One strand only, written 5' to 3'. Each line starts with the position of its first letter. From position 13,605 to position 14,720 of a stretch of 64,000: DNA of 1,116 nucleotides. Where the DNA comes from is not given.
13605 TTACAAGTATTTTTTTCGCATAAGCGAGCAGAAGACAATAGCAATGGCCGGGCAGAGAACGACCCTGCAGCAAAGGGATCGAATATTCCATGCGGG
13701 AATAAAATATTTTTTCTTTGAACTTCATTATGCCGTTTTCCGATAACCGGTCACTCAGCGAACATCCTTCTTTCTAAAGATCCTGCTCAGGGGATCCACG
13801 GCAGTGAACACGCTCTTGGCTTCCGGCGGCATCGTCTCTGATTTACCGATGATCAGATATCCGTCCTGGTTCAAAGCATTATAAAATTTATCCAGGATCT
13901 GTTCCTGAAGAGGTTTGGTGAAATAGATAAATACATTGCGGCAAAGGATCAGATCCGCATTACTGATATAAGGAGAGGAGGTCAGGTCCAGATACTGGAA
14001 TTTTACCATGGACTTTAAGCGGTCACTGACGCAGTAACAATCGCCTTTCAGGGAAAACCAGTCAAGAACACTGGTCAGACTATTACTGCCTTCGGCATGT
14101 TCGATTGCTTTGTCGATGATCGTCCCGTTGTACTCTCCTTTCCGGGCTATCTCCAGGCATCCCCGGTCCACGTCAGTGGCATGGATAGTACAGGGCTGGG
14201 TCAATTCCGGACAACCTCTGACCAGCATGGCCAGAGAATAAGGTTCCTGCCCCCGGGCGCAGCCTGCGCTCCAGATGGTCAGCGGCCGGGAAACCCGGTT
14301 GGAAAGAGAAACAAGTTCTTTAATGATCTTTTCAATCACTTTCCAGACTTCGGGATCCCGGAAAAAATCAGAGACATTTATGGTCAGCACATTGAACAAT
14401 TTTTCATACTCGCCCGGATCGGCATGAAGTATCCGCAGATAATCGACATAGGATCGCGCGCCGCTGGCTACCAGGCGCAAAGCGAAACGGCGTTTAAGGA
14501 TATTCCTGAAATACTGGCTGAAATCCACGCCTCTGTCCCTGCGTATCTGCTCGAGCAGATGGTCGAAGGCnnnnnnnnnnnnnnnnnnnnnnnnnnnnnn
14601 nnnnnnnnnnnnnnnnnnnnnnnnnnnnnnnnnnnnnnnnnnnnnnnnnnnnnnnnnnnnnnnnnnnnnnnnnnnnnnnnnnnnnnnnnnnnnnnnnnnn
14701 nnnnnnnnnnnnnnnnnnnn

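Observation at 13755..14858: CheR methyltransferase with an additional N-terminal ComFB-like (cyclic-dinucleotide receptor family) domain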

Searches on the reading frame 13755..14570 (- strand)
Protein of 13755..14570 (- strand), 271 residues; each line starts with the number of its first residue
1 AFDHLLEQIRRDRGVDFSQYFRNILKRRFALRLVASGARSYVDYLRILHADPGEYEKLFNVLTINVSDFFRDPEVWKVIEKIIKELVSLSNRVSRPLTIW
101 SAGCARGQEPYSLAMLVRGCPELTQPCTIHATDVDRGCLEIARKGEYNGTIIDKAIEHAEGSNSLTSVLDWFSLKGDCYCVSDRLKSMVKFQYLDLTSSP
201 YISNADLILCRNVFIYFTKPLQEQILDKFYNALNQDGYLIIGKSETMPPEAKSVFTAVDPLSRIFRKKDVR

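Call 52: search_solved_structures(query=window:13755-14570:-, max_evalue=0.001, show_alignments=5)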
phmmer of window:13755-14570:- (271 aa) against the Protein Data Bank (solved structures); distinct sequences matched with E-value up to 0.001: 6.
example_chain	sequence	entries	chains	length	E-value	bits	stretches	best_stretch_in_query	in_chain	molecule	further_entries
5ftw_A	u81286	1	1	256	5e-34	121.2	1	13-250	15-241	CHEMOTAXIS PROTEIN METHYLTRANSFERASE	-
5xly_A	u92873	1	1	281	5.1e-22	81.9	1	34-247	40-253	Chemotaxis protein methyltransferase 1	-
5xlx_A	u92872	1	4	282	5.1e-22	81.9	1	34-247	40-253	Chemotaxis protein methyltransferase 1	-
5y4r_A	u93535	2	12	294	6e-22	81.6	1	34-247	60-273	Chemotaxis protein methyltransferase 1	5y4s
1bc5_A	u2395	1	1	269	6.2e-20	75.1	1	5-247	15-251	CHEMOTAXIS RECEPTOR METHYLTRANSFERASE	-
1af7_A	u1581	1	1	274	6.6e-20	74.9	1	5-247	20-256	CHEMOTAXIS RECEPTOR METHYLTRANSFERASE CHER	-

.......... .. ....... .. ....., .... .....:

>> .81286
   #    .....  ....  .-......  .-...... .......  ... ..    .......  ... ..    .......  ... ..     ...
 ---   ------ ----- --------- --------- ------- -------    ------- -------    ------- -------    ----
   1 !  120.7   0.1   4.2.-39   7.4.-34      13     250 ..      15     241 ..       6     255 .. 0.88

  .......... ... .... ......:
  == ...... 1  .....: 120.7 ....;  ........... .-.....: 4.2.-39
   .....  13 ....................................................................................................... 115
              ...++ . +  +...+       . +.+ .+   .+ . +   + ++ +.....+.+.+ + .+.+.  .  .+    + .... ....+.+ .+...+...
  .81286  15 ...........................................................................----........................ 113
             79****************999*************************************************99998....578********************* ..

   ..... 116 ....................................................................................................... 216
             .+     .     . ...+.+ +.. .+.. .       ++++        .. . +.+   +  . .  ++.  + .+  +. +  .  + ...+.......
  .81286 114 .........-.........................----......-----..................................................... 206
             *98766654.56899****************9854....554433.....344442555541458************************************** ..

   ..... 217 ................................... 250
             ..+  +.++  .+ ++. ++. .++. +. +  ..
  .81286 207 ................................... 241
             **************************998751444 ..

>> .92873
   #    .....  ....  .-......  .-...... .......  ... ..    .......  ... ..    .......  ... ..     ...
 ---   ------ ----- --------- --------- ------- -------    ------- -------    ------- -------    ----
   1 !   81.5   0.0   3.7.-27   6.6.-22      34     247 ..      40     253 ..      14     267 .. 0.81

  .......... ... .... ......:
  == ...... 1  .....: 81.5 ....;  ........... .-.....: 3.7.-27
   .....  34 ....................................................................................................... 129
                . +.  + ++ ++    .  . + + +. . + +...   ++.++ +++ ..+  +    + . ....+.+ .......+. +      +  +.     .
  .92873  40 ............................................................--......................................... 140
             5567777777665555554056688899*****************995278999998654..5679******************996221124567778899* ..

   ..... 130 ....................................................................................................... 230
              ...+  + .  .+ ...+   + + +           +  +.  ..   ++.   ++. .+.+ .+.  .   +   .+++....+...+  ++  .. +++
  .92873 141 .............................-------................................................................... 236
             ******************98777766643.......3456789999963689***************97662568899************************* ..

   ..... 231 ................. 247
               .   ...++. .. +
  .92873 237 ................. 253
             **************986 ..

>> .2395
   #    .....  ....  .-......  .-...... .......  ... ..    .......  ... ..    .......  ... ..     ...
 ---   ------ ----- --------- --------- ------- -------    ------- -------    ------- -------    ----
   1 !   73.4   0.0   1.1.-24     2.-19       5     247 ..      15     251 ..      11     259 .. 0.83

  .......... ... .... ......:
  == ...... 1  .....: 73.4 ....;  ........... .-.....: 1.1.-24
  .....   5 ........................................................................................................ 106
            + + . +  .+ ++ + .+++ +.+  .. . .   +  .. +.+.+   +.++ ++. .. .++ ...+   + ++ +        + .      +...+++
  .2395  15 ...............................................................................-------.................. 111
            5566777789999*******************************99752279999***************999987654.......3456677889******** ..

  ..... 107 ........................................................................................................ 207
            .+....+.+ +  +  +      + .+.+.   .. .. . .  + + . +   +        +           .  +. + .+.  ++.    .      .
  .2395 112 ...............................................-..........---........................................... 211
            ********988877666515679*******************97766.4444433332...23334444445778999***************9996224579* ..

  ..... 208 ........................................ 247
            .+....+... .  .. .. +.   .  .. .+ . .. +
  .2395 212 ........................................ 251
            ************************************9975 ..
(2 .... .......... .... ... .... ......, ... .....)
